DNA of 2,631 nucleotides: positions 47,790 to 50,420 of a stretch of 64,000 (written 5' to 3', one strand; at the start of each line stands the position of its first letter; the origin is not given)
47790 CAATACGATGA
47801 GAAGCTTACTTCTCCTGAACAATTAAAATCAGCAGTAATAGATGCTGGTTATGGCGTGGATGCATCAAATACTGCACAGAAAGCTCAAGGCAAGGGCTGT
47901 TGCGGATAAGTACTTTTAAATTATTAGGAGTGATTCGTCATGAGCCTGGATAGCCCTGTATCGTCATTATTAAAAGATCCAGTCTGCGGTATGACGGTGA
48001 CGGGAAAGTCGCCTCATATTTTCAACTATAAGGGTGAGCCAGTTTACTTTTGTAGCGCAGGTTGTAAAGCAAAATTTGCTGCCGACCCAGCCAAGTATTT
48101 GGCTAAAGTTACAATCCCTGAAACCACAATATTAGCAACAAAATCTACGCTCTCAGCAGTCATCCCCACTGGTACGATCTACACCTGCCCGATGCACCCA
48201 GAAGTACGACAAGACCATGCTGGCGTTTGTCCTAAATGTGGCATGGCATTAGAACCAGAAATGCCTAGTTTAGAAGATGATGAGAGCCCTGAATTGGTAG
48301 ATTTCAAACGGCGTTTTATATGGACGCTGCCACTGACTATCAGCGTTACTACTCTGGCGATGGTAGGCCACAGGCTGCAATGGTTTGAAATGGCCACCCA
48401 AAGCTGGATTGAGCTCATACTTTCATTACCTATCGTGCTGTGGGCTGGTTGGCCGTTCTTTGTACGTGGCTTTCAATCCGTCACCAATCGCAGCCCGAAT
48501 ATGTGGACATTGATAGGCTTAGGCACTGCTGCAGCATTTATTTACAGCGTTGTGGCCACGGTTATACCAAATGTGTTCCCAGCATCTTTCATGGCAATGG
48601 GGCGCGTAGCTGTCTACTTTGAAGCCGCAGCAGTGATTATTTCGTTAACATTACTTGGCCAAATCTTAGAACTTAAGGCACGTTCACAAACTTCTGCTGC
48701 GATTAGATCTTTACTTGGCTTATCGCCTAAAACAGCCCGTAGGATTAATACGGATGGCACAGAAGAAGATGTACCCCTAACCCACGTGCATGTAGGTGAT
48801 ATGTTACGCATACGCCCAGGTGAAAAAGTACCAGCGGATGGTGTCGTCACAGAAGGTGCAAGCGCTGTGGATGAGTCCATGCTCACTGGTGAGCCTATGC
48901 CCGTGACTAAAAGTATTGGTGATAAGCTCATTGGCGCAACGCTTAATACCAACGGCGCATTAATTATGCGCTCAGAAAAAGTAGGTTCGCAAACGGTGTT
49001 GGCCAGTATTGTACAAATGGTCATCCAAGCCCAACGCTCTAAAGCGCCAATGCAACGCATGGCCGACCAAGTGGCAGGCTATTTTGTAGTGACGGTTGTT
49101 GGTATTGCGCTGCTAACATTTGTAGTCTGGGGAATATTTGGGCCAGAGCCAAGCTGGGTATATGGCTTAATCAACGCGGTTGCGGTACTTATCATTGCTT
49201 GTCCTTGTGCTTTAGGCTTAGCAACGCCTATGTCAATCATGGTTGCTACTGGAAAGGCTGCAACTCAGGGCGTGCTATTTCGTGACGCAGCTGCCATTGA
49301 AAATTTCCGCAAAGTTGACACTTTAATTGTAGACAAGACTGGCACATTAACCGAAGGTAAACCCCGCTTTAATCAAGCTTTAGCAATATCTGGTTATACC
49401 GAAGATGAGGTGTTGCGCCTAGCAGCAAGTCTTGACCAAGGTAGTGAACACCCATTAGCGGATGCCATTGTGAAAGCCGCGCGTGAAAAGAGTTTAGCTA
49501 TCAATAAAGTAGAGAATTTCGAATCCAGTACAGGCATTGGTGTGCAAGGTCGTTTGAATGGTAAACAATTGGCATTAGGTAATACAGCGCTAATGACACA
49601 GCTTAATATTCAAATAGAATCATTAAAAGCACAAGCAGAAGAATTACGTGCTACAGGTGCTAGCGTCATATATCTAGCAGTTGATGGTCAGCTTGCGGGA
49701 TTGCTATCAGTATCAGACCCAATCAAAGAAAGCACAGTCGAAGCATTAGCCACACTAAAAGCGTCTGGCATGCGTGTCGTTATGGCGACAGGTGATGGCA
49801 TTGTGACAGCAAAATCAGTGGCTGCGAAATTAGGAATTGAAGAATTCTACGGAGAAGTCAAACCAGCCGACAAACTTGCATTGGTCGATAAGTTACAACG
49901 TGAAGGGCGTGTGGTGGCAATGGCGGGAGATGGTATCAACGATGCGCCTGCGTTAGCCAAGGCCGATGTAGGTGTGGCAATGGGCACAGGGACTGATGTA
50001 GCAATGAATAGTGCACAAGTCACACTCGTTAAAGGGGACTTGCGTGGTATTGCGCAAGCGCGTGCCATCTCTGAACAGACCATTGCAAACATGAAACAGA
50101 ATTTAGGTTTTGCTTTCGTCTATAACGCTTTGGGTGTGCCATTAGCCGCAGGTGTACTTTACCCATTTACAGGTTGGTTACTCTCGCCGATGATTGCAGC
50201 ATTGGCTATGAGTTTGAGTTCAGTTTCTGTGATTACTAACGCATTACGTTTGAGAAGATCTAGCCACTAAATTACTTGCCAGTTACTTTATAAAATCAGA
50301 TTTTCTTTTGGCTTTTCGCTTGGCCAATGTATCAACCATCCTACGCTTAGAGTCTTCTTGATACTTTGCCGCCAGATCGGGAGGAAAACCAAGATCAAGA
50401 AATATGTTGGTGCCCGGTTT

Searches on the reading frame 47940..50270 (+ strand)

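Call 55: search_protein_families(library=pfam, proteins=[window:47940-50270:+], max_evalue=0.00001)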
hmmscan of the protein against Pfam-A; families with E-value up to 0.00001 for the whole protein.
window:47940-50270:+ (776 aa): 5 families
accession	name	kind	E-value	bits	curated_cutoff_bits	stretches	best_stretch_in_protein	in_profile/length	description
PF00122.25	E1-E2_ATPase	-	1.3e-55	188.1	28.1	1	261-442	2-180/181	E1-E2 ATPase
PF00702.32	Hydrolase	-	8.4e-33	114.8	26.4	1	459-676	1-191/191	haloacid dehalogenase-like hydrolase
PF19335.5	HMBD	-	3.3e-13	49.8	23.6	1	81-107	2-28/28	Heavy metal binding domain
PF04945.19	YHS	-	2.5e-12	47.1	30.3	1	12-55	2-45/47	YHS domain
PF08282.18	Hydrolase_3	-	1.1e-10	42.2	20.9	0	649-707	196-254/255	haloacid dehalogenase-like hydrolase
